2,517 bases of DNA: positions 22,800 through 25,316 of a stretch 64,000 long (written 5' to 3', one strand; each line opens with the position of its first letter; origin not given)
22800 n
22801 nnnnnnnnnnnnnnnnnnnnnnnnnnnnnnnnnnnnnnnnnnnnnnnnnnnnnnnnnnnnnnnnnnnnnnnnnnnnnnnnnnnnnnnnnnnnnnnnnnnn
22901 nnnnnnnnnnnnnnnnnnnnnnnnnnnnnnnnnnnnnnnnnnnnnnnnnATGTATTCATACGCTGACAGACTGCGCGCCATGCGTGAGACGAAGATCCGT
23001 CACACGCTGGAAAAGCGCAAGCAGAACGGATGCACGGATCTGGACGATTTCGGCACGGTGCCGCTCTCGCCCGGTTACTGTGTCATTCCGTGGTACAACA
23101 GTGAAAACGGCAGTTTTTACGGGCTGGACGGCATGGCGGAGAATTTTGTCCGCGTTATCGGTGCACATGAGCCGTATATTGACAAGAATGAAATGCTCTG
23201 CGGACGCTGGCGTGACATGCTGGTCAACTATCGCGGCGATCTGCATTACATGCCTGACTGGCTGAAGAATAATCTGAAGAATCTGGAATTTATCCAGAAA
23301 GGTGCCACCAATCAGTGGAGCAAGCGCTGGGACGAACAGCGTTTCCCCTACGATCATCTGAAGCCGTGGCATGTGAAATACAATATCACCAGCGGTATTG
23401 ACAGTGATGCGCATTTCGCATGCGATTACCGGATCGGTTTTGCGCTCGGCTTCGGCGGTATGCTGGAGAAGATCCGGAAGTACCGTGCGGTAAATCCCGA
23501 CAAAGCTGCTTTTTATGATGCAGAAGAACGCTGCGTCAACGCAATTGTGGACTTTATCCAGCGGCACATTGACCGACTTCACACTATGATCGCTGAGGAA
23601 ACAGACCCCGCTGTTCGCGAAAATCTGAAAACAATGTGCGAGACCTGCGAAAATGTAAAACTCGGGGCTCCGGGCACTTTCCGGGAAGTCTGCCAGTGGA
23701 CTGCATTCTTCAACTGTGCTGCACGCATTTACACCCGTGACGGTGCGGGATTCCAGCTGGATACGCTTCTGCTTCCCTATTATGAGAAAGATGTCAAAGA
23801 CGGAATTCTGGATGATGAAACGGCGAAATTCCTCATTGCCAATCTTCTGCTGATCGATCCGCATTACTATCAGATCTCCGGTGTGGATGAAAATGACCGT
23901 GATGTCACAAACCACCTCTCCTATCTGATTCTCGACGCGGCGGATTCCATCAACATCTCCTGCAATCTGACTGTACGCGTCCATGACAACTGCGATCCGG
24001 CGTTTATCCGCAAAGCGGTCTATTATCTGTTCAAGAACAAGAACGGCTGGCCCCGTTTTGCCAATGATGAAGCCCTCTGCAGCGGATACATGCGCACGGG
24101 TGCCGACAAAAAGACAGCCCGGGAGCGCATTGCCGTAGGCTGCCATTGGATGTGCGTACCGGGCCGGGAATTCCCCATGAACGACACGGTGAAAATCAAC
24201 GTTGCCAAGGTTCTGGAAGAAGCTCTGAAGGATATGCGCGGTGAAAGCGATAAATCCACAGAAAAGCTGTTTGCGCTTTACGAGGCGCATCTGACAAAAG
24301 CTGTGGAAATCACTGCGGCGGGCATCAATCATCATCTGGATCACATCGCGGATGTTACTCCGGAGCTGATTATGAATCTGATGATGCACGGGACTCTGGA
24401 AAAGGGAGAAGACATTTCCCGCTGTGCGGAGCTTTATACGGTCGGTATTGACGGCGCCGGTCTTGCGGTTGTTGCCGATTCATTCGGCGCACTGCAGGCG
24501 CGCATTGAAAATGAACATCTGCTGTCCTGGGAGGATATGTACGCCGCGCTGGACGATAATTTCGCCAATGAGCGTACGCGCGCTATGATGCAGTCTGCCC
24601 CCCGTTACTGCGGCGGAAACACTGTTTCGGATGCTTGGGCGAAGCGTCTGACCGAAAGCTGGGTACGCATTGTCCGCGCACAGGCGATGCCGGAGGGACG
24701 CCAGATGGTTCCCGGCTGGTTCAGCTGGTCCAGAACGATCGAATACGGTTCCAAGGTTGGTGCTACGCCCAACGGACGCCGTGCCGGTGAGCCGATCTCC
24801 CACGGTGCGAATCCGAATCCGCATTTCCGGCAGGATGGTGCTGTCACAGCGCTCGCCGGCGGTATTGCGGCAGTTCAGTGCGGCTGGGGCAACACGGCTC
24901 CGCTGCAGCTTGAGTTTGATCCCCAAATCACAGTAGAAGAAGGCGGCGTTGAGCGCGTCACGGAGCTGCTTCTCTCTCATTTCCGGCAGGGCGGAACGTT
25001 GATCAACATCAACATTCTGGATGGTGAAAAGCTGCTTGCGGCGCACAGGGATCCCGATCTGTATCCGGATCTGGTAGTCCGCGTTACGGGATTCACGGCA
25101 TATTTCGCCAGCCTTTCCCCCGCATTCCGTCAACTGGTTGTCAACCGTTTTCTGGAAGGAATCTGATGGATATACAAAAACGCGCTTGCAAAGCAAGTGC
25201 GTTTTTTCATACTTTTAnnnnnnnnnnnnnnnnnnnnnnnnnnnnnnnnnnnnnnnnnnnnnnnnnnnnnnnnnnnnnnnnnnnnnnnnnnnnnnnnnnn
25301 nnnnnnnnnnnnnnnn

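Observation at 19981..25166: Four-gene operon: two Gfo/Idh/MocA dehydrogenases + activase + short glycyl radical enzyme, in a glycoside-catabolic neighbourhood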

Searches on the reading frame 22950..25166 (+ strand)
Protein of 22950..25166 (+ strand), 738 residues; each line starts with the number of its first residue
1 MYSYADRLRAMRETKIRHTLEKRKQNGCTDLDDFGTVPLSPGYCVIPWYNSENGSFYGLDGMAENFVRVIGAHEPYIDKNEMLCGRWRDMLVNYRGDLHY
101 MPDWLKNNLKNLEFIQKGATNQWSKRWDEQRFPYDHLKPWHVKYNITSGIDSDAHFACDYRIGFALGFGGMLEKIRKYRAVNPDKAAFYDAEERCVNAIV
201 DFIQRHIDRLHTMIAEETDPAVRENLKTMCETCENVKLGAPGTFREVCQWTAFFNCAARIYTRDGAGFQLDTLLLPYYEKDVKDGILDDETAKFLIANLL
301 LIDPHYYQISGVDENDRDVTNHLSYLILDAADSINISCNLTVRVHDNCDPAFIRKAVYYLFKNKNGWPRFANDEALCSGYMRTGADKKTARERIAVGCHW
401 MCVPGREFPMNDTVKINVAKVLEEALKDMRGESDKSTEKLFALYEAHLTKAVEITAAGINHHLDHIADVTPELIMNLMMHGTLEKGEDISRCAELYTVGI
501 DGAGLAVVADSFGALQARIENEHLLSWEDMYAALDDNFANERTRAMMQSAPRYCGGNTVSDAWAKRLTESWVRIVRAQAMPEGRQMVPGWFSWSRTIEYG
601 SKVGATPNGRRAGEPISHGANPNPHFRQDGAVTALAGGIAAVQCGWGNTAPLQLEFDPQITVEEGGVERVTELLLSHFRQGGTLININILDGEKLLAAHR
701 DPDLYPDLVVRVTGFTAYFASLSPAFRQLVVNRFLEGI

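Call 3: search_protein_families(library=pfam, proteins=[window:22950-25166:+])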
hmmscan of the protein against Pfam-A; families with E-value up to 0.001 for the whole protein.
window:22950-25166:+ (738 aa): 2 families
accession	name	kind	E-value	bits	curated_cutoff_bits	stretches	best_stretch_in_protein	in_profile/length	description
PF02901.20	PFL-like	-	5.7e-90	303.2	24.3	1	151-600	155-647/647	Pyruvate formate lyase-like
PF01228.26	Gly_radical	-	5.5e-11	43.4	22.2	1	618-719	3-105/106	Glycine radical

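Call 5: search_protein_families(library=ncbifam, proteins=[window:22950-25166:+], max_evalue=0.00001)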
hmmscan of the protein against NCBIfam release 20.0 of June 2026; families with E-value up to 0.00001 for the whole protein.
window:22950-25166:+ (738 aa): 12 families
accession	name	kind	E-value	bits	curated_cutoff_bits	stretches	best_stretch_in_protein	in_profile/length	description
TIGR01774.1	PFL2-3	subfamily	9.5e-79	265.6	678.2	2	308-733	339-781/786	formate C-acetyltransferase/glycerol dehydratase family glycyl radical enzyme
NF007437.0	PRK09983.1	equivalog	3.9e-61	207.1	1109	1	152-733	153-760/765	formate C-acetyltransferase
NF048011.1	SfplDhtHpsGDes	equivalog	5e-58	197.1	1000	3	503-733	583-816/821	(2S)-3-sulfopropanediol dehydratase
NF043068.1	glycl_HYPD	equivalog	1.1e-55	189.1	1100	2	309-733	340-779/784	trans-4-hydroxy-L-proline dehydratase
NF048009.1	SfplDhtHpfGKleb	equivalog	5.5e-53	180.2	1000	2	308-733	367-819/824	(2S)-3-sulfopropanediol dehydratase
TIGR04394.1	choline_CutC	equivalog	2.3e-39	135.6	1050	1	181-732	193-782/789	choline trimethylamine-lyase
NF033718.1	indole_decarb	equivalog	1.3e-31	109.7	1100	2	550-733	680-863/868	indoleacetate decarboxylase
NF033715.1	glycyl_HPDL_Lrg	equivalog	2.7e-27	95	1150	2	549-731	712-894/901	4-hydroxyphenylacetate decarboxylase large subunit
TIGR01255.1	pyr_form_ly_1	equivalog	3e-17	62.4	994.2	1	549-734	547-739/744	formate C-acetyltransferase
NF038360.1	rad_fix_GrcA3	exception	1.8e-10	40.8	158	1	666-733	5-72/78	autonomous glycyl radical cofactor GrcA3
TIGR04365.1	spare_glycyl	equivalog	9.6e-09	35.6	170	1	679-733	62-120/126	autonomous glycyl radical cofactor GrcA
NF008341.1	PRK11127.1-1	equivalog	5.5e-07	29.5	145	1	684-733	25-74/80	autonomous glycyl radical cofactor GrcA2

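Call 6: search_solved_structures(query=window:22950-25166:+, max_evalue=0.001)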
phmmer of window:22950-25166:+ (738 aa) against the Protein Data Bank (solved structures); distinct sequences matched with E-value up to 0.001: 36.
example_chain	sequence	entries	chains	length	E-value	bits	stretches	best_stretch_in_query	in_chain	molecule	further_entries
8yjo_A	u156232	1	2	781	4.4e-53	183.7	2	309-733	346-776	Probable dehydratase PflD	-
2f3o_A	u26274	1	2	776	1.1e-47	165.8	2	308-733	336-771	pyruvate formate-lyase 2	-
1r8w_A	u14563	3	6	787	8.1e-47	163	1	154-732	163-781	glycerol dehydratase | B12-independent glycerol dehydratase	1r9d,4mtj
7vua_A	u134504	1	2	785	8.5e-43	149.7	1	195-735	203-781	HplG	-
6vxc_A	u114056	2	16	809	1.6e-42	148.8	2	309-733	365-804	Trans-4-hydroxy-L-proline dehydratase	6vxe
5i2a_A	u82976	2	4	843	3.7e-41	144.3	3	541-733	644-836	Diol-dehydratase | Diol dehydratase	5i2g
5ymr_B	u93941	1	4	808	1.6e-40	142.2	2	309-730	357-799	Formate acetyltransferase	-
8id0_A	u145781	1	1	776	3.1e-39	138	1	191-731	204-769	formate C-acetyltransferase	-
6lon_B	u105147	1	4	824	3.3e-39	137.8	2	309-733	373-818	PFL2/glycerol dehydratase family glycyl radical enzyme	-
9rco_A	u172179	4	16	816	1.4e-36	129.2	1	309-733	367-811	Glycyl radical protein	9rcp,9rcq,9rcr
8id7_A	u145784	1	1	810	3e-36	128.1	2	312-731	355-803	Probable dehydratase YbiW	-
8yjn_A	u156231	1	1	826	3.3e-36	127.9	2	312-731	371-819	Probable dehydratase YbiW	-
7kq3_A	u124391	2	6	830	3.5e-36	127.9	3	503-729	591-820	Isethionate sulfite-lyase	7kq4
9f3w_A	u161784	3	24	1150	3.4e-35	124.6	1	183-733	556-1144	Choline trimethylamine-lyase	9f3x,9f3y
6xs4_A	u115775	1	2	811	7.1e-35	123.5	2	315-731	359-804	Formate C-acetyltransferase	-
7e7l_A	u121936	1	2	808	3.7e-27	98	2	305-731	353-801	Hydroxyphenylacetic acid decarboxylase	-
9o8u_A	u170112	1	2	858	1.9e-18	69.2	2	594-738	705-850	1-methyl alkyl succinate synthase subunit MasD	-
2y8n_A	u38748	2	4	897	2.4e-15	59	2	599-731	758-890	4-HYDROXYPHENYLACETATE DECARBOXYLASE LARGE SUBUNIT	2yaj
4pkc_A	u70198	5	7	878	1.3e-12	49.9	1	481-727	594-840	TutD | benzylsuccinate synthase alpha chain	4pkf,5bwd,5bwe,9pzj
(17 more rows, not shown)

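Call 8: find_homologous_proteins(query=window:22950-25166:+, max_evalue=1e-10)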
Query window:22950-25166:+ (738 aa): 1218 proteins with E <= 1e-10 among 8000 candidates; the best 120 are listed.
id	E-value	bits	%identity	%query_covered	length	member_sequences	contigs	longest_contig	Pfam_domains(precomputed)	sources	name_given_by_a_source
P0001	0.0e+0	1758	100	100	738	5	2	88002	PF02901.21,PF01228.27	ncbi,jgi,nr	ncbi:MAG: formate acetyltransferase [Ruminococcaceae bacterium]|nr:formate acetyltransferase [Oscill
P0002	0.0e+0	1436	80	100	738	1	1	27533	PF02901.21,PF01228.27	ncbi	-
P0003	0.0e+0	1434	81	100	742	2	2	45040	PF02901.21,PF01228.27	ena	-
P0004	0.0e+0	1424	80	100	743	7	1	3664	PF02901.21,PF01228.27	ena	-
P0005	0.0e+0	1420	80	100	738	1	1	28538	PF02901.21,PF01228.27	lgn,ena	-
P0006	0.0e+0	1419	78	100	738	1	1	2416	PF02901.21,PF01228.27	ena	-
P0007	0.0e+0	1419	80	100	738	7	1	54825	PF02901.21,PF01228.27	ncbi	-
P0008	0.0e+0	1418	78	100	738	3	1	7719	PF02901.21,PF01228.27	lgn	-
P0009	0.0e+0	1417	79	100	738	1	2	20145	PF02901.21,PF01228.27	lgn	-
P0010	0.0e+0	1417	80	100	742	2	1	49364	PF02901.21,PF01228.27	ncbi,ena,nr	ncbi:MAG: formate acetyltransferase [Lachnospiraceae bacterium]|nr:formate acetyltransferase [Lachno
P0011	0.0e+0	1417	80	100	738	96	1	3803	PF02901.21,PF01228.27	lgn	-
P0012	0.0e+0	1413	80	100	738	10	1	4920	PF02901.21,PF01228.27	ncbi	-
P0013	0.0e+0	1412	77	100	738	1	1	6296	PF02901.21,PF01228.27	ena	-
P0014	0.0e+0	1412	78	100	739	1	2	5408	PF02901.21,PF01228.27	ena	-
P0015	0.0e+0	1412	79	100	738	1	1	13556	PF02901.21,PF01228.27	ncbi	-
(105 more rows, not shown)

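Call 17: find_related_loci(query=window:22950-25166:+, collection=genome_contigs, flank=8000)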
Query window:22950-25166:+ (738 aa) in genome_contigs; peptide patterns used: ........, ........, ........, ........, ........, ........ (x = any residue, [..] = any of these).
163 stretches matched a pattern; 97 encode a relative of the query (tblastn E <= 1e-3); the best 80 are kept; 80 distinct loci.
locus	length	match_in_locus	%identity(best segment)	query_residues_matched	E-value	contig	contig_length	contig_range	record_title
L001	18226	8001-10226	82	1-738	0e+0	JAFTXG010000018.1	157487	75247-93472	MAG: Lachnospiraceae bacterium isolate RGIG4233 Roe_deer_Colon-4__c2186, whole genome shotgun sequence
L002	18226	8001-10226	80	1-738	0e+0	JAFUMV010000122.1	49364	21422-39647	MAG: Lachnospiraceae bacterium isolate RGIG4638 Roe_deer_Rectum-4__c435657, whole genome shotgun sequence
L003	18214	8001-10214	79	1-738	0e+0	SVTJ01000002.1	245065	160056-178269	MAG: Oscillospiraceae bacterium isolate SIG692 NODE_569_length_245065_cov_8.845569, whole genome shotgun sequence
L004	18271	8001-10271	78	1-738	0e+0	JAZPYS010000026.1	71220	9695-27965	MAG: Acetatifactor sp. isolate T1900044646_TS20190112.MAGScoT_cleanbin_000051 SGB_1373_k141_1456312, whole genome shotgu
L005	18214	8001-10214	78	1-738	0e+0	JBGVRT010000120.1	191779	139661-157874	MAG: Eubacteriales bacterium isolate fecal_MAG_134 fecal_MAG_134_contig_0120, whole genome shotgun sequence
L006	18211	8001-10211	78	1-737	0e+0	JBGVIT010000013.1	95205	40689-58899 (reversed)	MAG: Clostridia bacterium isolate fecal_MAG_129 fecal_MAG_129_contig_0013, whole genome shotgun sequence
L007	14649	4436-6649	78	1-738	0e+0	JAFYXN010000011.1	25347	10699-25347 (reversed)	MAG: Clostridia bacterium isolate RGIG7512 Water_buffalos_Colon.Co__c747769, whole genome shotgun sequence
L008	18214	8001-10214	78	1-738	0e+0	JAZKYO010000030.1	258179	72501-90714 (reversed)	MAG: Eubacteriales bacterium isolate T1900045101_TC20190095.MAGScoT_cleanbin_000006 SGB_4760_k141_171537, whole genome s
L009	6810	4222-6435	78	1-738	0e+0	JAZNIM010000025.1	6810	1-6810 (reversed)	MAG: Eubacteriales bacterium isolate T1900044685_TS20190151.MAGScoT_cleanbin_000017 SGB_1718_k141_1497307, whole genome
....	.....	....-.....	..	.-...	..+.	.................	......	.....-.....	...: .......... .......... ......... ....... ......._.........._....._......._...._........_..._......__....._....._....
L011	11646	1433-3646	78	1-738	0e+0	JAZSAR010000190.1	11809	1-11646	MAG: Clostridia bacterium isolate T1900044934_TS20190400.MAGScoT_cleanbin_000020 SGB_3433_k141_202443, whole genome shot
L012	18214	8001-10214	78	1-738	0e+0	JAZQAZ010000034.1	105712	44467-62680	MAG: Clostridia bacterium isolate T1900044642_TS20190108.MAGScoT_cleanbin_000014 SGB_1279_k141_1532801, whole genome sho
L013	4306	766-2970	78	1-735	0e+0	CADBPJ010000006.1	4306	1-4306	MAG: uncultured Ruminococcus sp. isolate RUG14178 genome assembly, contig: RUG14178_asm_6, whole genome shotgun sequence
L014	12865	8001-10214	78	1-738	0e+0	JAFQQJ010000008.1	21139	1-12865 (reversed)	MAG: Clostridia bacterium isolate RGIG2055 Goat_Colon-2__c103242, whole genome shotgun sequence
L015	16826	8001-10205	77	1-735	0e+0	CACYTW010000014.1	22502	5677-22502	MAG: uncultured Ruminococcus sp. isolate RUG12270 genome assembly, contig: RUG12270_asm_14, whole genome shotgun sequenc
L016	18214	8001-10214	77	1-738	0e+0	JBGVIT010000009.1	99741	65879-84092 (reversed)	MAG: Clostridia bacterium isolate fecal_MAG_129 fecal_MAG_129_contig_0009, whole genome shotgun sequence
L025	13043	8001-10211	77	1-738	0e+0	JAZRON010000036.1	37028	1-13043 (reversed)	MAG: Faecalimonas sp. isolate T1900045392_YK20190082.MAGScoT_cleanbin_000014 SGB_6936_k141_4923065, whole genome shotgun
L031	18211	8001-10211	75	1-738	0e+0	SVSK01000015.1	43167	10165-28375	MAG: Oscillospiraceae bacterium isolate SIG667 NODE_19598_length_43167_cov_6.774605, whole genome shotgun sequence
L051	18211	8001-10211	73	1-738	0e+0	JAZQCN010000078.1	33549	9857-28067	MAG: Clostridia bacterium isolate T1900044638_TS20190104.MAGScoT_cleanbin_000005 SGB_1205_k141_956827, whole genome shot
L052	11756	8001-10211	73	1-738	0e+0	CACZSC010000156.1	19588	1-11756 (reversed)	MAG: uncultured Ruminococcus sp. isolate RUG12901 genome assembly, contig: RUG12901_asm_156, whole genome shotgun sequen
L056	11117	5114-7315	73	1-735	0e+0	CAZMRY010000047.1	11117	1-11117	MAG TPA_asm: uncultured Eubacteriales bacterium isolate SRP315200_co1_798 genome assembly, contig: NODE_12919_length_111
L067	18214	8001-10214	72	1-737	0e+0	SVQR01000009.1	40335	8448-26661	MAG: Oscillospiraceae bacterium isolate SIG622 NODE_4738_length_40335_cov_1.450035, whole genome shotgun sequence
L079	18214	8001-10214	69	1-738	0e+0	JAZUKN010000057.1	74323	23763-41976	MAG: Eubacteriales bacterium isolate T1900045249_TH20190019.MAGScoT_cleanbin_000010 SGB_5724_k141_1772867, whole genome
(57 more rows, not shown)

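Call 46: find_homologous_proteins(query=A3, max_evalue=1e-20)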
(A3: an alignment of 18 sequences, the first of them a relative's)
Query A3 (18 sequences) (775 aa, profile of the alignment): 1371 proteins with E <= 1e-20 among 8000 candidates; the best 120 are listed.
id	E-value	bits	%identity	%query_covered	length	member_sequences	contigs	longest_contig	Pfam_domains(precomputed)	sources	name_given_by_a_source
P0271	4.5e-294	995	51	100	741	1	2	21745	PF02901.21,PF01228.27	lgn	-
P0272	5.6e-294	995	51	99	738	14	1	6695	PF02901.21,PF01228.27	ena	-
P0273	5.7e-294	995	51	100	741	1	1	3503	PF02901.21,PF01228.27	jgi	-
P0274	2.0e-293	993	51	100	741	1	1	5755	PF02901.21,PF01228.27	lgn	-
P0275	7.7e-293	991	51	100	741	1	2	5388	PF02901.21,PF01228.27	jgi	-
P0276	4.2e-291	986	51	98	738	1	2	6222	PF02901.21,PF01228.27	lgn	-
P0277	5.9e-290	982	51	99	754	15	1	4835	PF02901.21,PF01228.27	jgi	-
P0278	1.4e-289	981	51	98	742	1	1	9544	PF02901.21,PF01228.27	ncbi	-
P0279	2.9e-289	979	50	98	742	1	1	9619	PF02901.21,PF01228.27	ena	-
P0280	3.2e-289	979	51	100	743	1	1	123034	PF02901.21,PF01228.27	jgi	-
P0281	3.5e-289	979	50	98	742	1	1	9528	PF02901.21,PF01228.27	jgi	jgi:pyruvate-formate lyase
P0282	3.9e-289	979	51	98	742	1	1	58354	PF02901.21,PF01228.27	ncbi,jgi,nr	ncbi:MAG: formate acetyltransferase [Anaerolineae bacterium]|nr:formate acetyltransferase [Anaerolin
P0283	2.9e-288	976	50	98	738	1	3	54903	PF02901.21,PF01228.27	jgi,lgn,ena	jgi:formate C-acetyltransferase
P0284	2.9e-288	976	51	98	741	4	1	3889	PF02901.21,PF01228.27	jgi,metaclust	metaclust:\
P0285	2.9e-288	976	50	98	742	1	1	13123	PF02901.21,PF01228.27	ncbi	-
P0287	8.6e-288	975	47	98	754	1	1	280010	PF02901.21,PF01228.27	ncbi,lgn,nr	ncbi:MAG: formate acetyltransferase [Firmicutes bacterium]|nr:formate acetyltransferase [Bacillota b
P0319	8.2e-282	955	49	98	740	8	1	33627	PF02901.21,PF01228.27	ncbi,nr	ncbi:formate acetyltransferase [Candidatus Bathyarchaeota archaeon]|nr:formate acetyltransferase [Ca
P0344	4.4e-280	949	47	99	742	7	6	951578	PF02901.21,PF01228.27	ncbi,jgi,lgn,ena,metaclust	metaclust:\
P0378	4.3e-278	943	44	98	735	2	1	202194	PF02901.21,PF01228.27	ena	-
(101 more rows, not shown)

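Call 47: find_encoding_contigs(protein=P0282, flank=8000, max_places=1)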
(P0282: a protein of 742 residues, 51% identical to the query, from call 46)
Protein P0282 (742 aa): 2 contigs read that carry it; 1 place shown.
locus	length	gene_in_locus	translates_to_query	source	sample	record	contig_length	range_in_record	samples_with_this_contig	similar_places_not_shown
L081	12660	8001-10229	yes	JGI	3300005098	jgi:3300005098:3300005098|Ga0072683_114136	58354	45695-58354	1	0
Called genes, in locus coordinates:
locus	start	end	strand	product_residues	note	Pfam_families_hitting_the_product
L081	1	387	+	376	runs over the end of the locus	PF07973:tRNA_SAD, PF02272:DHHA1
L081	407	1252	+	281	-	PF00753:Lactamase_B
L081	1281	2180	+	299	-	PF00941:FAD_binding_5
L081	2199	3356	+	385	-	PF04055:Radical_SAM, PF06969:HemN_C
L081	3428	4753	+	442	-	-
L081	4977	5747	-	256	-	PF01261:AP_endonuc_2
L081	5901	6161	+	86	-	-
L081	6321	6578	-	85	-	-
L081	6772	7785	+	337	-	-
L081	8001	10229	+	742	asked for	PF02901:PFL-like, PF01228:Gly_radical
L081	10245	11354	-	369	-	PF01408:GFO_IDH_MocA, PF03447:NAD_binding_3, PF02894:GFO_IDH_MocA_C, PF22725:GFO_IDH_MocA_C3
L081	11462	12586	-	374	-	PF13378:MR_MLE_C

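Call 48: find_encoding_contigs(protein=P0287, flank=8000, max_places=1)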
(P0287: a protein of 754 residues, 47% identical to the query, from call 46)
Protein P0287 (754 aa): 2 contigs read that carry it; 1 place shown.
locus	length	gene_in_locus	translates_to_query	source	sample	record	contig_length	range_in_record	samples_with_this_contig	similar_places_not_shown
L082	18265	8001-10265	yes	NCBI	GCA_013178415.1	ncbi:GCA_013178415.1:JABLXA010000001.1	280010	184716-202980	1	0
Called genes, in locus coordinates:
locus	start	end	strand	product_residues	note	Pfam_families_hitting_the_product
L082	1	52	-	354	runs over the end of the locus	PF00005:ABC_tran, PF13304:AAA_21, PF08352:oligo_HPY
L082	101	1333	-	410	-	PF12911:OppC_N, PF00528:BPD_transp_1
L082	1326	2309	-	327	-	PF19300:BPD_transp_1_N, PF00528:BPD_transp_1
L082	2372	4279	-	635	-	PF00496:SBP_bac_5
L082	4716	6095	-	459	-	PF12802:MarR_2 (faint), PF13412:HTH_24 (faint), PF00480:ROK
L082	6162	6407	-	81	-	-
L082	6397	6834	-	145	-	PF12910:PHD_like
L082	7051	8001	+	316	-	PF13353:Fer4_12 (weak), PF00037:Fer4, PF12797:Fer4_2 (weak), PF12837:Fer4_6 (weak), PF12838:Fer4_7, PF13187:Fer4_9, PF14697:Fer4_21, PF04055:Radical_SAM, +4 more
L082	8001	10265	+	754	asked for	PF02901:PFL-like, PF01228:Gly_radical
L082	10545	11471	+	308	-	PF00251:Glyco_hydro_32N (faint), PF04041:Glyco_hydro_130, PF04616:Glyco_hydro_43 (faint)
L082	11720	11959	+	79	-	PF04014:MazE_antitoxin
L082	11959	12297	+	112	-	PF02452:PemK_toxin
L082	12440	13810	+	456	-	PF07690:MFS_1, PF12832:MFS_1_like, PF07690:MFS_1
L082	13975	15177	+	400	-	PF00266:Aminotran_5, PF00155:Aminotran_1_2, PF01212:Beta_elim_lyase (weak), PF01053:Cys_Met_Meta_PP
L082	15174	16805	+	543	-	PF00389:2-Hacid_dh, PF02826:2-Hacid_dh_C, PF19304:PGDH_inter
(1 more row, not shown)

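Call 49: find_encoding_contigs(protein=P0344, flank=8000, max_places=2)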
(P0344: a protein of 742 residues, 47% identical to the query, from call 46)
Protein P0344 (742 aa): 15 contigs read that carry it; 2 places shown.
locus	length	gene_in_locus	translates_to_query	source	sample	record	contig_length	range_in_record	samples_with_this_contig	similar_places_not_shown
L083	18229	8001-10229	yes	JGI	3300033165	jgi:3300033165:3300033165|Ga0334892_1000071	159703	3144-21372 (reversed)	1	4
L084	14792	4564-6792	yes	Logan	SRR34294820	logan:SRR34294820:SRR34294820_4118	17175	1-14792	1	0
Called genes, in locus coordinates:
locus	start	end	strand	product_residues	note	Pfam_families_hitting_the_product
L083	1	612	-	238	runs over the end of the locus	PF00392:GntR, PF07729:FCD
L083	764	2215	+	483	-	PF00884:Sulfatase, PF01663:Phosphodiest, PF16347:SGSH_C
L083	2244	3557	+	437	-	PF01946:Thi4 (faint), PF00890:FAD_binding_2 (weak), PF01134:GIDA (weak), PF01266:DAO (weak), PF01494:FAD_binding_3 (weak), PF07992:Pyr_redox_2 (weak), PF12831:FAD_oxidored, PF13450:NAD_binding_8 (weak), +2 more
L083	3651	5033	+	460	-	PF00890:FAD_binding_2 (faint), PF01266:DAO (faint), PF12831:FAD_oxidored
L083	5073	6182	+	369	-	PF01208:URO-D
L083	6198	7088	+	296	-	PF00701:DHDPS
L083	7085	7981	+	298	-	PF13353:Fer4_12 (faint), PF12797:Fer4_2 (weak), PF12837:Fer4_6, PF13237:Fer4_10, PF00037:Fer4, PF12838:Fer4_7 (weak), PF13187:Fer4_9 (weak), PF04055:Radical_SAM, +4 more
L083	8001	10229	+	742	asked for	PF02901:PFL-like, PF01228:Gly_radical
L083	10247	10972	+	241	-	PF03737:RraA-like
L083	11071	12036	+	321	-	-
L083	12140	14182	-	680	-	PF13802:Gal_mutarotas_2, PF01055:Glyco_hydro_31_2nd, PF21365:Glyco_hydro_31_3rd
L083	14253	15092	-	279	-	PF00528:BPD_transp_1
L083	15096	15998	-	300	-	PF00528:BPD_transp_1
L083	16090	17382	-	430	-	PF01547:SBP_bac_1, PF13416:SBP_bac_8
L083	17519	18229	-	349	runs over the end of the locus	PF00356:LacI, PF00532:Peripla_BP_1, PF13377:Peripla_BP_3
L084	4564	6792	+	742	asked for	PF02901:PFL-like, PF01228:Gly_radical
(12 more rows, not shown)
